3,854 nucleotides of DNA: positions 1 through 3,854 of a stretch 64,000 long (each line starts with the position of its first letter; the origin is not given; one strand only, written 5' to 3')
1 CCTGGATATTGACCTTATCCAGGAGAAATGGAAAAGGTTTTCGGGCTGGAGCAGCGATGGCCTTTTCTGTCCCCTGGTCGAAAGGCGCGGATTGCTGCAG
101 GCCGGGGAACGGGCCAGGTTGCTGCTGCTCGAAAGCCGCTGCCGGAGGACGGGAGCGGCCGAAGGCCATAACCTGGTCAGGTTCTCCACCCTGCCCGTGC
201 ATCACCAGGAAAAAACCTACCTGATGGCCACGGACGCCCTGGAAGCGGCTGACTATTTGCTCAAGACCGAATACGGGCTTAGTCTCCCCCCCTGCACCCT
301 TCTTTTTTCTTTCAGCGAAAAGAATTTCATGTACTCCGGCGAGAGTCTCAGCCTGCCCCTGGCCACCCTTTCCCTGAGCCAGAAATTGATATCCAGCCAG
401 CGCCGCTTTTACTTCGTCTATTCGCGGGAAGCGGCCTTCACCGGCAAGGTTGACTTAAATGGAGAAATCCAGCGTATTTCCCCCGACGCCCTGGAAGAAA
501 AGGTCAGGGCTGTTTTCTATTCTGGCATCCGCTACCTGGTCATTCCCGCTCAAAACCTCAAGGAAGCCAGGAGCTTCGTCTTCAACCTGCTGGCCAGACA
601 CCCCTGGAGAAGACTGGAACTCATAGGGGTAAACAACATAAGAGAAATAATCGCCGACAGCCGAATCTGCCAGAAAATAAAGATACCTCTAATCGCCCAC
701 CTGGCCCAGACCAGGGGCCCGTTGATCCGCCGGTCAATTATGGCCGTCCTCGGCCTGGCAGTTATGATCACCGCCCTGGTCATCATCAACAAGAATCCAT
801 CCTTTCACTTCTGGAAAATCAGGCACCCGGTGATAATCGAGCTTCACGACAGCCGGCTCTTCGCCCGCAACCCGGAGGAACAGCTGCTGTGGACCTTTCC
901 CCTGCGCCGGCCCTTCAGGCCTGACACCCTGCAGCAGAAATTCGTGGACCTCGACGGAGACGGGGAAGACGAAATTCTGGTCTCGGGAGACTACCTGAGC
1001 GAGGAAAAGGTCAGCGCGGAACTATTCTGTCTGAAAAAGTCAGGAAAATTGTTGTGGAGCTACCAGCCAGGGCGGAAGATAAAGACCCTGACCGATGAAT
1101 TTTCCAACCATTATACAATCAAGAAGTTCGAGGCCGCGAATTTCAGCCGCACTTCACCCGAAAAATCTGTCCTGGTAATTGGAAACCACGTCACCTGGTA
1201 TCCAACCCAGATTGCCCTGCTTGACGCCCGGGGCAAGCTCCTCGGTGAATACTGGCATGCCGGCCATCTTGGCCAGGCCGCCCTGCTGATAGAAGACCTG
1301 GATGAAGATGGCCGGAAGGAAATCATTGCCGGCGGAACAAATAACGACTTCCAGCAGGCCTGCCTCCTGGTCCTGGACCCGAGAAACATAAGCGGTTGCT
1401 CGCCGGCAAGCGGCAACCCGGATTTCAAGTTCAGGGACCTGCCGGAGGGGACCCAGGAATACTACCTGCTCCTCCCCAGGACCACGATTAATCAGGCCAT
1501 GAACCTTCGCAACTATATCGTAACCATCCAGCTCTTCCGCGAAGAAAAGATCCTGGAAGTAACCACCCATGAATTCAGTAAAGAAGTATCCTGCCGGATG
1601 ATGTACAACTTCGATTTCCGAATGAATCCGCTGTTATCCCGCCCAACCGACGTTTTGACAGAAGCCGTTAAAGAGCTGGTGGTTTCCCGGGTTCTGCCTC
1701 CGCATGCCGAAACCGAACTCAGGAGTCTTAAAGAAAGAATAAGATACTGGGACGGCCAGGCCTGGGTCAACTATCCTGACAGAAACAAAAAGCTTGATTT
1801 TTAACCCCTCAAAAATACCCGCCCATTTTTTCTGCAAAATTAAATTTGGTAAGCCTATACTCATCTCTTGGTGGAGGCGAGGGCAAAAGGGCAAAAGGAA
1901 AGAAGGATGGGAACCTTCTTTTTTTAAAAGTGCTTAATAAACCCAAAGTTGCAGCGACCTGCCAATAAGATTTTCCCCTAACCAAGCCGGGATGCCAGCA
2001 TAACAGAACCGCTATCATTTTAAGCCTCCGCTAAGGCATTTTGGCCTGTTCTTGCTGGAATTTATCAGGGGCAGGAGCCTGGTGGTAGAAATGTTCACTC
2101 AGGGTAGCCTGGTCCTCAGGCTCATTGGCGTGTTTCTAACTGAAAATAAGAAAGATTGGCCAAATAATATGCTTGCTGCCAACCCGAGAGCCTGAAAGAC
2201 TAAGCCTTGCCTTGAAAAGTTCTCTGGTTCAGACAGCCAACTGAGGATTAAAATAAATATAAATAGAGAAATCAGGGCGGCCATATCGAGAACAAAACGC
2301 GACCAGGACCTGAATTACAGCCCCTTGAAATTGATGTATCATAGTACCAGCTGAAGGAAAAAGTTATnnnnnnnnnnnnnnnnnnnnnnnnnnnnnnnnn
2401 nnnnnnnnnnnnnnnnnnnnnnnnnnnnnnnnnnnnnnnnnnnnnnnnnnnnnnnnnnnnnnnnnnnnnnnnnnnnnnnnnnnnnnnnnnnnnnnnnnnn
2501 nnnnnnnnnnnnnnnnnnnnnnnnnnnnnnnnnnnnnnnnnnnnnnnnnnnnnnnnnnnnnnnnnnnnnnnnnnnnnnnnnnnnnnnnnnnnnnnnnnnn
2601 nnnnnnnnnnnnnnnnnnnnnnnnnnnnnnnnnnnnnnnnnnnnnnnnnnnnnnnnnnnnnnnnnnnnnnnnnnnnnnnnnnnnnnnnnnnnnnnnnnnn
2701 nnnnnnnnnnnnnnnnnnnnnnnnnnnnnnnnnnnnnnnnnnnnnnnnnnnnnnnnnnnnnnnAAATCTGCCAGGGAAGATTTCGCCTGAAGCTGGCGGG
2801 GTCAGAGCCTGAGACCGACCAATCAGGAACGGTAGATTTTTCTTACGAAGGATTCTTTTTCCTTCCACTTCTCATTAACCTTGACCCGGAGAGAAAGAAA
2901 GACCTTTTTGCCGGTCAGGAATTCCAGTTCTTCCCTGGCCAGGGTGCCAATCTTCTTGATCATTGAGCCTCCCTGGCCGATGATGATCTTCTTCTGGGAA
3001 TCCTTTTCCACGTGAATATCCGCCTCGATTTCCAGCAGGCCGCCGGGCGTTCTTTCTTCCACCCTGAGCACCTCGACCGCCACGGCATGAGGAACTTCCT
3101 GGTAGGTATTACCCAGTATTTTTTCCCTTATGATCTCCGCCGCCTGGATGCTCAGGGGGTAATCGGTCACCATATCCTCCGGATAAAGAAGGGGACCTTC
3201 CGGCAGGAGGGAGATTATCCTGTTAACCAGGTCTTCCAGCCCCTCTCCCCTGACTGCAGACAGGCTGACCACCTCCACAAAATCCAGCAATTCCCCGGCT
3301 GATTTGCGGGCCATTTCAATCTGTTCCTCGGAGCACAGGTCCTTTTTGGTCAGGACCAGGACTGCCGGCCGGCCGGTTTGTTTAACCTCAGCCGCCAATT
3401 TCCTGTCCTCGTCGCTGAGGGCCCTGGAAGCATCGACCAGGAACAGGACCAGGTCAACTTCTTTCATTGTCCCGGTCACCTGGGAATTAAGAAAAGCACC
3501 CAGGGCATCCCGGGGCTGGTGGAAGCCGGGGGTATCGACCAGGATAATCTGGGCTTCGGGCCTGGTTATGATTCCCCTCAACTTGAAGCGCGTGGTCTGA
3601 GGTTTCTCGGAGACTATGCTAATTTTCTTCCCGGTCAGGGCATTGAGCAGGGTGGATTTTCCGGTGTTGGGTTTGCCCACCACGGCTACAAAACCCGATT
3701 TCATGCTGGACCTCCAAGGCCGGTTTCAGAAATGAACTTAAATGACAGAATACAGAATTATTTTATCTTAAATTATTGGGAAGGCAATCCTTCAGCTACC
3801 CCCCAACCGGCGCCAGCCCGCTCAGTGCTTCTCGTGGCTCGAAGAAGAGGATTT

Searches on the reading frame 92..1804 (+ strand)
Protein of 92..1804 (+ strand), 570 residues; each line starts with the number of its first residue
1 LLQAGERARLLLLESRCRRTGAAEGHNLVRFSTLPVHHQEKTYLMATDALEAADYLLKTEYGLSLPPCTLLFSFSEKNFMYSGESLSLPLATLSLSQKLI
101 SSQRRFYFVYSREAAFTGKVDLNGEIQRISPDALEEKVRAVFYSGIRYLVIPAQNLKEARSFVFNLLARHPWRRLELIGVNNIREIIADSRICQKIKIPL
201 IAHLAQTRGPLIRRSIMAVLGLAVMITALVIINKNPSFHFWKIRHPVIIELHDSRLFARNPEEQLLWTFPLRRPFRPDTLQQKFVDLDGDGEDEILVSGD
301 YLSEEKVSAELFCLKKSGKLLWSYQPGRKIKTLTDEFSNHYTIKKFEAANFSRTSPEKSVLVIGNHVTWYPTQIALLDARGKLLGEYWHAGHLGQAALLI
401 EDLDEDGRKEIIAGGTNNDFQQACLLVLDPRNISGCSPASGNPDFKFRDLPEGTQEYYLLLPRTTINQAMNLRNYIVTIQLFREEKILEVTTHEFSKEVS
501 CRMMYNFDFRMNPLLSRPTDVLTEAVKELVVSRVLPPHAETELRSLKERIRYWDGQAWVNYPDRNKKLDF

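Call 7: search_protein_families(library=pfam, proteins=[window:92-1804:+], max_evalue=0.0001)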
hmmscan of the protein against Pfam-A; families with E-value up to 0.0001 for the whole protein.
window:92-1804:+ (570 aa): 1 family
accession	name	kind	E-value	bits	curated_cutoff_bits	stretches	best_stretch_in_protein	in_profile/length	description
PF25292.1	Beta-prop_CGLA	-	1.8e-05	24.8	26.8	0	285-327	37-72/316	Lambda-carrageenase beta-propeller domain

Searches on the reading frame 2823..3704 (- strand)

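Call 7: search_protein_families(library=pfam, proteins=[window:2823-3704:-], max_evalue=0.0001)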
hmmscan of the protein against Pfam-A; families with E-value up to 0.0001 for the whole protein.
window:2823-3704:- (293 aa): 9 families
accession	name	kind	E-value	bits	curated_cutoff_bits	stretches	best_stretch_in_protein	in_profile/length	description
PF01926.29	MMR_HSR1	-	2.3e-26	92.6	21.9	1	6-120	2-113/113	50S ribosome-binding GTPase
PF07650.23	KH_2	-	7.2e-18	64.6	22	1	203-280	1-77/78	KH domain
PF02421.24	FeoB_N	-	4.1e-17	62.6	27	1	6-162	3-155/156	Ferrous iron transport protein B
PF00350.29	Dynamin_N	-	4.8e-16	59.7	27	2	51-120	101-167/168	Dynamin family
PF00009.33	GTP_EFTU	-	2e-12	47.5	26.5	1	48-168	66-187/188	Elongation factor Tu GTP binding domain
PF03193.22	RsgA_GTPase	-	1.2e-09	38.7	30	0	3-63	106-170/174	RsgA GTPase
PF02492.25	cobW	-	2.8e-07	30.8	20.7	1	42-135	74-168/180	CobW/HypB/UreG, nucleotide-binding domain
PF10662.15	PduV-EutP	-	1.2e-06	28.9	21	1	6-163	4-141/143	Ethanolamine utilisation - propanediol utilisation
PF04548.22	AIG1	-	1.8e-06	27.9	27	1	7-129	4-134/212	AIG1 family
